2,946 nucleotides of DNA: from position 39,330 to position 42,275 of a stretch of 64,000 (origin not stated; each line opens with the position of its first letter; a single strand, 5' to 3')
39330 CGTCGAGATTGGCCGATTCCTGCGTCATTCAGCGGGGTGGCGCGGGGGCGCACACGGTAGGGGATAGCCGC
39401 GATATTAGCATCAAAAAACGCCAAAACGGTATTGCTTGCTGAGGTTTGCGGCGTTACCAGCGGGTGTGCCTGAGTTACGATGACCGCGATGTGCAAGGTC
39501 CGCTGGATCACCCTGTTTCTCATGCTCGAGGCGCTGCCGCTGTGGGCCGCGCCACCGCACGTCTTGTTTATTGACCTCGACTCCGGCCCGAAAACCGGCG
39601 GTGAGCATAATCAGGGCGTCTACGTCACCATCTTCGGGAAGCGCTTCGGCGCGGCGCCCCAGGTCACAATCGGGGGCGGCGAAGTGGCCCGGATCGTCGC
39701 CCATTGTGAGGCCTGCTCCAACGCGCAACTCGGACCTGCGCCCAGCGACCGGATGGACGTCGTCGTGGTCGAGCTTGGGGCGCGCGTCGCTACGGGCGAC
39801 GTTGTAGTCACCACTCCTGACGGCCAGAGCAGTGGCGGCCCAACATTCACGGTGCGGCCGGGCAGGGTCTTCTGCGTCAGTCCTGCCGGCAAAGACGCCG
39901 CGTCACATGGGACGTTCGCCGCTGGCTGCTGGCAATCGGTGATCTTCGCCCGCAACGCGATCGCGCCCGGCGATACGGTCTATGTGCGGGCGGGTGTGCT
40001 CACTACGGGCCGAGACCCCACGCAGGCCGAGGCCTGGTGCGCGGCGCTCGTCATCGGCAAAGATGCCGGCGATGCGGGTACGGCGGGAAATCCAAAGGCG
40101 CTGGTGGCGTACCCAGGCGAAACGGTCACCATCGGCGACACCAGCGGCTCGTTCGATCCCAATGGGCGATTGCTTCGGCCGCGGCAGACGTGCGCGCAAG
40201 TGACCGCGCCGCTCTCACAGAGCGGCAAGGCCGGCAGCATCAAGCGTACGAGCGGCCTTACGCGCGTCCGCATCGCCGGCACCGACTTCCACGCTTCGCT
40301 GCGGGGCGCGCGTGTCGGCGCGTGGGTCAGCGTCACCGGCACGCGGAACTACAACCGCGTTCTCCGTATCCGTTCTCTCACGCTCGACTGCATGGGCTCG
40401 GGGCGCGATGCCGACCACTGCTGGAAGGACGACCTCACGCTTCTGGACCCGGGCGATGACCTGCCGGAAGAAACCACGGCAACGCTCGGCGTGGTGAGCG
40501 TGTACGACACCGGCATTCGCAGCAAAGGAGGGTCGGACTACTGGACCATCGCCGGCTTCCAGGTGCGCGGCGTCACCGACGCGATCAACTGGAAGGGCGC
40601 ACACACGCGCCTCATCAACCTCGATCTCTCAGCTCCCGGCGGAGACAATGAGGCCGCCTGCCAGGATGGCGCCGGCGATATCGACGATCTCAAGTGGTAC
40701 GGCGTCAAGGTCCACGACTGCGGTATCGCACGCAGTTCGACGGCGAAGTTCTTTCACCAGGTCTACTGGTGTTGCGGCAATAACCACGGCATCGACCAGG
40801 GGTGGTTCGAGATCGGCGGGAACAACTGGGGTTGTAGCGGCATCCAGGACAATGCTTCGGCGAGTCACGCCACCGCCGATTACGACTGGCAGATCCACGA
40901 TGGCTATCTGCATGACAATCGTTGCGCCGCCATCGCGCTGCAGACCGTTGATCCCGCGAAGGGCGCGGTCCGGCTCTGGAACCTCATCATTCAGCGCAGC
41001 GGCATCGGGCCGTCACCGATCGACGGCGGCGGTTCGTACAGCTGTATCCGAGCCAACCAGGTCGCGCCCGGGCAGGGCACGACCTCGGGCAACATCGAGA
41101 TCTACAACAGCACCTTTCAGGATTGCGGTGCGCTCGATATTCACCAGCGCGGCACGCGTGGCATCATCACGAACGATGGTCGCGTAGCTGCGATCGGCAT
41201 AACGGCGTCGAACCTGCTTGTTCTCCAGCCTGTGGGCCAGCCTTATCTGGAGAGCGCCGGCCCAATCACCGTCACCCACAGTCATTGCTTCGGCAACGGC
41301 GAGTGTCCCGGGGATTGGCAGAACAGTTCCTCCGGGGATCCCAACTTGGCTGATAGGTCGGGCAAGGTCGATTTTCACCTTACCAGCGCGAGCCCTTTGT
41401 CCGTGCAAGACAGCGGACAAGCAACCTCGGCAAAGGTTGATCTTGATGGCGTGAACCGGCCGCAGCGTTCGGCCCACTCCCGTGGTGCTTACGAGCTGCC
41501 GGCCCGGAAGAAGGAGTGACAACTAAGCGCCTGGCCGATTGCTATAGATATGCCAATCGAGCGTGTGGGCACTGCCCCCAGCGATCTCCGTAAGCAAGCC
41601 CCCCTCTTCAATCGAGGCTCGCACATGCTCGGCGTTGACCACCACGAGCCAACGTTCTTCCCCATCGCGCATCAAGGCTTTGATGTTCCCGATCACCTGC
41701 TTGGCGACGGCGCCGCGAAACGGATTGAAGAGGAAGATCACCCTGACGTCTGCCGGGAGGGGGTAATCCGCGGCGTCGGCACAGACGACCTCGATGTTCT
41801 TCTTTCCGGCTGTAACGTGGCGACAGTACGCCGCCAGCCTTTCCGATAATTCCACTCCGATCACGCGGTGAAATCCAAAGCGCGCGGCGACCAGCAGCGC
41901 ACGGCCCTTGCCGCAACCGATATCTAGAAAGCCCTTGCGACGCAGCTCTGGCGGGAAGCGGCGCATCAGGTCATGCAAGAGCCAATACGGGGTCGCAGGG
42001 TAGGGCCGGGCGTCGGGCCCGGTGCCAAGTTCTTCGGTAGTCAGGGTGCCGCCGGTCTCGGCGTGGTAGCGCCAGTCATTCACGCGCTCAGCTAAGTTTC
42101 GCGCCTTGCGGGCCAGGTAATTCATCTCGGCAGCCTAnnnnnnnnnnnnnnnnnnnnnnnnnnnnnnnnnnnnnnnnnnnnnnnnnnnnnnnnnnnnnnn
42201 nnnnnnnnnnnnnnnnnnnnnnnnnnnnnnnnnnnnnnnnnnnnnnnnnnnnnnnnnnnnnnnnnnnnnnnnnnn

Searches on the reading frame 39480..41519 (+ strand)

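Call 8: search_protein_families(library=pfam, proteins=[window:39480-41519:+], max_evalue=0.01)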
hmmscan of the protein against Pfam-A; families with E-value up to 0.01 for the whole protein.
window:39480-41519:+ (679 aa): 0 families

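Call 10: search_protein_families(library=pfam, proteins=[window:39480-41519:+], max_evalue=10)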
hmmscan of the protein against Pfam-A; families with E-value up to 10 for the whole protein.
window:39480-41519:+ (679 aa): 1 family
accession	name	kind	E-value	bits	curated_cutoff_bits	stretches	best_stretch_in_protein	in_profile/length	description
PF01833.30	TIG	-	0.02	15.3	20.9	1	41-124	11-83/84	IPT/TIG domain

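Call 11: search_protein_families(library=ncbifam, proteins=[window:39480-41519:+], max_evalue=10)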
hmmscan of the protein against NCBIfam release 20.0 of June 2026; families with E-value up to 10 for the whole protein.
window:39480-41519:+ (679 aa): 2 families
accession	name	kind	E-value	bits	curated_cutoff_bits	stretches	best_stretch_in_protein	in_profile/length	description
NF041518.1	choice_anch_Q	domain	0.00012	22.2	25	1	623-673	7-57/58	choice-of-anchor Q domain-containing protein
NF058597.1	CoaZ_rpt_PGGG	domain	9.8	6.3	30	0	101-125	62-88/88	choice-of-anchor Z repeating domain-containing protein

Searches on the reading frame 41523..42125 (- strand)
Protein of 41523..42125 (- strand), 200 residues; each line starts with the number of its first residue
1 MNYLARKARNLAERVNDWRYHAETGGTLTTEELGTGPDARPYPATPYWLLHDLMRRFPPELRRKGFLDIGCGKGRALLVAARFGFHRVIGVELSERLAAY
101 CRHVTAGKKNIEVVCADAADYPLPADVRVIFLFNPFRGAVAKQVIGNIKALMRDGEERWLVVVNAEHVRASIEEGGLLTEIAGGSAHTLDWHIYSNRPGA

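Call 15: search_protein_families(library=pfam, proteins=[window:41523-42125:-], max_evalue=0.001)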
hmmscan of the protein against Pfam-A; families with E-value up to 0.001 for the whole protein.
window:41523-42125:- (200 aa): 6 families
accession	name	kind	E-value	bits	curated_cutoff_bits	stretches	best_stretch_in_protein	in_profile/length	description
PF13649.12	Methyltransf_25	-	1.2e-11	45.6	27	1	67-154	2-95/97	Methyltransferase domain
PF08241.18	Methyltransf_11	-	4.2e-10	40.6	21.2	1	67-125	1-58/95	Methyltransferase domain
PF13489.12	Methyltransf_23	-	8.8e-07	29.2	27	1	51-149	11-95/164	Methyltransferase domain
PF13847.12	Methyltransf_31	-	8.3e-06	26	27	1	66-154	7-103/145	Methyltransferase domain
PF02390.23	Methyltransf_4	-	2.6e-05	24.2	24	1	64-121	3-63/173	Putative methyltransferase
PF08242.18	Methyltransf_12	-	0.00023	22.3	30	1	67-155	1-95/98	Methyltransferase domain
